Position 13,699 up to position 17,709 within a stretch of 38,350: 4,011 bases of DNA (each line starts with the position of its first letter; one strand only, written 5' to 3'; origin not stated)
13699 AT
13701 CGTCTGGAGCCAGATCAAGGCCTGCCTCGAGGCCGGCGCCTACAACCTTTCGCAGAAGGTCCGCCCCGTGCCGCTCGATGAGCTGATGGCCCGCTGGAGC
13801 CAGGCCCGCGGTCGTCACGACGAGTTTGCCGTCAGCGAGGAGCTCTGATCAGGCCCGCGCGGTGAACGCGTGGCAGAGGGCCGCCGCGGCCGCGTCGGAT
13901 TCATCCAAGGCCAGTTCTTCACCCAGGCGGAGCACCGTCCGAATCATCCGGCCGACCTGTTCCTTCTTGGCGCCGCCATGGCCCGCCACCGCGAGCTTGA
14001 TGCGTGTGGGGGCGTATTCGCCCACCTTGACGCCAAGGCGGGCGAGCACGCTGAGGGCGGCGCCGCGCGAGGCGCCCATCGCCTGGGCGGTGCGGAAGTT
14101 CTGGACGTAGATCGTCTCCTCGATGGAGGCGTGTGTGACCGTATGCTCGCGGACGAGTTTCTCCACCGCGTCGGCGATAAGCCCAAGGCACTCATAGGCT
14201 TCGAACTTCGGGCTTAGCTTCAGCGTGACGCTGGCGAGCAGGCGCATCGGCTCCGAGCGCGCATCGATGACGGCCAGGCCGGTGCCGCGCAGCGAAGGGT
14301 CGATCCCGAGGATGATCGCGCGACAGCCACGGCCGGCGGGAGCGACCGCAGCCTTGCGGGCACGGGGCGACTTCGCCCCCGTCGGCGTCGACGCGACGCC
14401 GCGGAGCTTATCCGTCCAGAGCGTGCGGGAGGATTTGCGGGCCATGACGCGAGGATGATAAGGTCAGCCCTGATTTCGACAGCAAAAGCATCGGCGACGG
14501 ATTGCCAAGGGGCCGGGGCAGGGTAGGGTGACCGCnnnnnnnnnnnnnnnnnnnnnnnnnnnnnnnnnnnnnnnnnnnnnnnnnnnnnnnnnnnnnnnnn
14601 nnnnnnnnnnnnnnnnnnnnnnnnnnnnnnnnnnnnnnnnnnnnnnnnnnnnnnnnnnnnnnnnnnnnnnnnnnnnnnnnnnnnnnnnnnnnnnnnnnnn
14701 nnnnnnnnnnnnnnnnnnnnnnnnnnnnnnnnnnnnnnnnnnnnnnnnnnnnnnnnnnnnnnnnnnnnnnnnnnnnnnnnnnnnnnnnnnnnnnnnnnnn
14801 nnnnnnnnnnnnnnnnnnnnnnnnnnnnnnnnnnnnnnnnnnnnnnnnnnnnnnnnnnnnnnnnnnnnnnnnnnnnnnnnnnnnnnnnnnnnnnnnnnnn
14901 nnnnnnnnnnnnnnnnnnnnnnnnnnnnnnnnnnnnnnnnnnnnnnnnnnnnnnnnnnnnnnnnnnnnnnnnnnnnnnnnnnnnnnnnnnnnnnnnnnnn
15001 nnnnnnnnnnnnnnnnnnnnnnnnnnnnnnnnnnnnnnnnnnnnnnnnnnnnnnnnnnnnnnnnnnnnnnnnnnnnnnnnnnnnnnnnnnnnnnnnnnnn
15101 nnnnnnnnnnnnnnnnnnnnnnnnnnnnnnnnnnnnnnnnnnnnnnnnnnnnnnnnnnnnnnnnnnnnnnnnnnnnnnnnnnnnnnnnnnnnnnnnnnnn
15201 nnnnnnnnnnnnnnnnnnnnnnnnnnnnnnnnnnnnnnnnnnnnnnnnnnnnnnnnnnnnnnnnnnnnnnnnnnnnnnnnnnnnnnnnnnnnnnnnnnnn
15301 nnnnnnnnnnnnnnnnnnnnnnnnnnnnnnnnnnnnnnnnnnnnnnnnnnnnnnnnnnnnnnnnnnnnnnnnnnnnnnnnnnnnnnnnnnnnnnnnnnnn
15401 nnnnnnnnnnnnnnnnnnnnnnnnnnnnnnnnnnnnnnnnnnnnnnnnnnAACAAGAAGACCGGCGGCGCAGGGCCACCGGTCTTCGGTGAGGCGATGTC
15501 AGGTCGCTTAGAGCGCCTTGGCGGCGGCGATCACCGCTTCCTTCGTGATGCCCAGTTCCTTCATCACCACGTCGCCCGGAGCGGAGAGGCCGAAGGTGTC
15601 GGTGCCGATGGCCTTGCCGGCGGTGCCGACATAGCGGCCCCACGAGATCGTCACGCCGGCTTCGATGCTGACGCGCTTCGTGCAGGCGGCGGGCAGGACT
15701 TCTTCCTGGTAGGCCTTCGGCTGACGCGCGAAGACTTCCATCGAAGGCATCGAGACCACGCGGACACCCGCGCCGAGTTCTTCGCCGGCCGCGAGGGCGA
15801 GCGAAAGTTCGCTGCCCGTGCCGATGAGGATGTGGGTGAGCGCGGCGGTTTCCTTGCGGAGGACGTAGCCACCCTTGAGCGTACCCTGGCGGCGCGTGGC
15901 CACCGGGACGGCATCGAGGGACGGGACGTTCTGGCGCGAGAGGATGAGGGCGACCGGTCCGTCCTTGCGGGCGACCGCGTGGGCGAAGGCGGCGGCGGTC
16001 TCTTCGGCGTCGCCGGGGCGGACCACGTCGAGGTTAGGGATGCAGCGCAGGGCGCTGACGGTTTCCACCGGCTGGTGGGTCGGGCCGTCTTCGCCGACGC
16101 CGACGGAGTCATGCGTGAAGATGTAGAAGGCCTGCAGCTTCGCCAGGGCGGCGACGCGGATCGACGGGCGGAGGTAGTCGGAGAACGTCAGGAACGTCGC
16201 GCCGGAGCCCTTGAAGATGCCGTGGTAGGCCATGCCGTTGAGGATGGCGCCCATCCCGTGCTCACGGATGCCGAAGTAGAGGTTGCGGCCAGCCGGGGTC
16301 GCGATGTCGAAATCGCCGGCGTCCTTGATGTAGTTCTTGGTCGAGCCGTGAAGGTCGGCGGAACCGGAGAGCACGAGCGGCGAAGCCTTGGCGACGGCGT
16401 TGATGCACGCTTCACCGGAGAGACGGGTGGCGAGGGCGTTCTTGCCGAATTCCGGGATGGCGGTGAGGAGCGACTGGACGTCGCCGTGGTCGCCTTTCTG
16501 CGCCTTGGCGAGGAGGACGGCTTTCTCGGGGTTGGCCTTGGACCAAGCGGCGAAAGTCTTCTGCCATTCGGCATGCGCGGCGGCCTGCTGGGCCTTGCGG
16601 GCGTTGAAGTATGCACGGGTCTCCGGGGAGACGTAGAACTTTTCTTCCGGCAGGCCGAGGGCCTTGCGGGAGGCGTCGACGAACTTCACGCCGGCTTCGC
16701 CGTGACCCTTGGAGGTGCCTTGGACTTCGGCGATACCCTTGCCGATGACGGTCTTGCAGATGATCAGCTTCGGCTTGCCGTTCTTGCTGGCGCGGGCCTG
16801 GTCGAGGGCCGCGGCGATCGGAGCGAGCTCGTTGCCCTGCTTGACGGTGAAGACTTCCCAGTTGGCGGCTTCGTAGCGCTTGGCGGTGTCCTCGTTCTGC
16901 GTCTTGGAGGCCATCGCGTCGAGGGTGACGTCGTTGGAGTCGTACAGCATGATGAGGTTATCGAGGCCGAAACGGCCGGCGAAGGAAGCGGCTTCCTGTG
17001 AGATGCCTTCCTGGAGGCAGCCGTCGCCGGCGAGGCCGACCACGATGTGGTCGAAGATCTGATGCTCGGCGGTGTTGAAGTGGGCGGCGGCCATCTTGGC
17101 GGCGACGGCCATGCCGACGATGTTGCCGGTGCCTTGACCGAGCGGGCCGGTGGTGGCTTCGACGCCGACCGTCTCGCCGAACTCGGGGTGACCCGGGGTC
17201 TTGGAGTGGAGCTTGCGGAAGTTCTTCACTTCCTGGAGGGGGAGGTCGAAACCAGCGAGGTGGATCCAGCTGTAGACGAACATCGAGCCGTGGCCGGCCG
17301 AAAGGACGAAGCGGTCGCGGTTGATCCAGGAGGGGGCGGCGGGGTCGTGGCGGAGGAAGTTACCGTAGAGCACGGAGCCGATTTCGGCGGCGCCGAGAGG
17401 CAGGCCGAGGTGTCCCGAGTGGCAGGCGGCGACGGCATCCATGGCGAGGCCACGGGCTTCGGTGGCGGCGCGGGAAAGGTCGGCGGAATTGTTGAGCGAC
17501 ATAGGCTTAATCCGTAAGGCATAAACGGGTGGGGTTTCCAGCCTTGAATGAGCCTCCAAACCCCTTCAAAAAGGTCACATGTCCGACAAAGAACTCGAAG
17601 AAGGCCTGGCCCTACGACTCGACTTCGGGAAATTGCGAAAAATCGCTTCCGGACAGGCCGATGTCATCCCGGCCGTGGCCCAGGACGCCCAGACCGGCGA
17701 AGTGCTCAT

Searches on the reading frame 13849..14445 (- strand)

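Call 19: search_protein_families(library=pfam, proteins=[window:13849-14445:-], max_evalue=0.001)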
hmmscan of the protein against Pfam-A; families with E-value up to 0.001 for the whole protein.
window:13849-14445:- (198 aa): 1 family
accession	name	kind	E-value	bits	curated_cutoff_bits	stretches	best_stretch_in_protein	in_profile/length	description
PF02075.23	RuvC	-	2.9e-30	105.6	22.2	1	45-192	1-148/148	Crossover junction endodeoxyribonuclease RuvC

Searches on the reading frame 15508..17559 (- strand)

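Call 19: search_protein_families(library=pfam, proteins=[window:15508-17559:-], max_evalue=0.001)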
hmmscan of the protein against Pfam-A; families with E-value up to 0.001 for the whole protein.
window:15508-17559:- (683 aa): 4 families
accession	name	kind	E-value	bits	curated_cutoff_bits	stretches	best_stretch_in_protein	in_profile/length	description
PF00456.26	Transketolase_N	-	3e-115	385.2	22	1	30-356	4-331/334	Transketolase, thiamine diphosphate binding domain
PF02779.29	Transket_pyr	-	4.2e-48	163.7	27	1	376-546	3-173/174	Transketolase, pyrimidine binding domain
PF22613.1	Transketolase_C_1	-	2.2e-35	121.7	27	1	563-672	1-113/113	Transketolase-like TK C-terminal domain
PF02780.25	Transketolase_C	-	3.9e-07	30.4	25.9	1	577-676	13-124/124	Transketolase, C-terminal domain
